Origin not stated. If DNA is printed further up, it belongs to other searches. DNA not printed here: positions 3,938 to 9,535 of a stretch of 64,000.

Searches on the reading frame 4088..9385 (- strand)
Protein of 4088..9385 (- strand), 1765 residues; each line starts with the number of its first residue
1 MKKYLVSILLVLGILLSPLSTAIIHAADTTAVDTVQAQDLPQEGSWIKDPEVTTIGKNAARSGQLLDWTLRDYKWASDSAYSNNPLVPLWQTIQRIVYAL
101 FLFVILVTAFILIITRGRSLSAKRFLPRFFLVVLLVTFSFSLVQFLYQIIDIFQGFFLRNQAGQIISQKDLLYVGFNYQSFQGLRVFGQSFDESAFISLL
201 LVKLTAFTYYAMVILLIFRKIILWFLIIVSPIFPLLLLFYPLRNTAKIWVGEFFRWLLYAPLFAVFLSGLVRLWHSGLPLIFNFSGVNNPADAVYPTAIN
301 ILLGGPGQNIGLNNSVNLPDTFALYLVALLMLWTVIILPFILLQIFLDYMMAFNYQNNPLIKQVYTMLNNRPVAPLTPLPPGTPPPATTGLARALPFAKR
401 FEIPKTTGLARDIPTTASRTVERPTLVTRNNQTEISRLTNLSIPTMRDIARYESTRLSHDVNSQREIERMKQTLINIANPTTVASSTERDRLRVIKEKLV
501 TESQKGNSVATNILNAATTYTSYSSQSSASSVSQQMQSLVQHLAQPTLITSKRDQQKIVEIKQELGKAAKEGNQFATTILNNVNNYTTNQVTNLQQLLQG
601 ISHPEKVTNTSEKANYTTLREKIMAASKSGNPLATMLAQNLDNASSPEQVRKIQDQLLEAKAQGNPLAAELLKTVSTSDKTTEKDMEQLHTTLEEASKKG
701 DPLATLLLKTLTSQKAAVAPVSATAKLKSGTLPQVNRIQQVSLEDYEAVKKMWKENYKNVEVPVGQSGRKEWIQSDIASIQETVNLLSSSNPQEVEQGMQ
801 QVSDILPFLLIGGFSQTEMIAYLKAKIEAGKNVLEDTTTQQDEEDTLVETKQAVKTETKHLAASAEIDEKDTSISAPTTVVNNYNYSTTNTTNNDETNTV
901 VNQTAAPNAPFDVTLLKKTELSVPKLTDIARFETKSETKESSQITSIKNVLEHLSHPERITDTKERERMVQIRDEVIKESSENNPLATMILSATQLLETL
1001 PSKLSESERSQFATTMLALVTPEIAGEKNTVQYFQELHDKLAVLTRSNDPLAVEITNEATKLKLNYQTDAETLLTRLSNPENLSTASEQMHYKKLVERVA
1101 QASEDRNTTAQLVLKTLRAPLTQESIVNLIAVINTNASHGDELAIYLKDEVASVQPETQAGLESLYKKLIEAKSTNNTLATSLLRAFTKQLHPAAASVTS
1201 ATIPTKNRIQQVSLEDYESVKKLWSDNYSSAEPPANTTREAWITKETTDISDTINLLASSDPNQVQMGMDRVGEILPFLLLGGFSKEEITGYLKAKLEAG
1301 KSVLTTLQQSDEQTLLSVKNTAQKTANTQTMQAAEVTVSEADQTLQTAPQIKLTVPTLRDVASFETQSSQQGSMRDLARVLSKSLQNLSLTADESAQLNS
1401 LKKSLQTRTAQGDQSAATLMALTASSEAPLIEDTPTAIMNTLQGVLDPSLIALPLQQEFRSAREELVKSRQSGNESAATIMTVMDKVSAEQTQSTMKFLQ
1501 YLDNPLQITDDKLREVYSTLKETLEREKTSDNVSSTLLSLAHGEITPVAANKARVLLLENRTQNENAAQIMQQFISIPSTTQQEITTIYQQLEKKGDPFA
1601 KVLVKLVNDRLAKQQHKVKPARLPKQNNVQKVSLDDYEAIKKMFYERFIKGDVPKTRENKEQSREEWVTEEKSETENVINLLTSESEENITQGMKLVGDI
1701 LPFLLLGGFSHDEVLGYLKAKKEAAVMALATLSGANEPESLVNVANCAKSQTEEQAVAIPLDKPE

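Call 22: search_protein_families(library=pfam, proteins=[window:4088-9385:-], max_evalue=0.001)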
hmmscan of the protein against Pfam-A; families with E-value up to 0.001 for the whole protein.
window:4088-9385:- (1765 aa): 1 family
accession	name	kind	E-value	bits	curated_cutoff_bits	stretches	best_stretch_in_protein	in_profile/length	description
PF04610.19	TrbL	-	3.7e-05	24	25.9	1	107-269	6-175/215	TrbL/VirB6 plasmid conjugal transfer protein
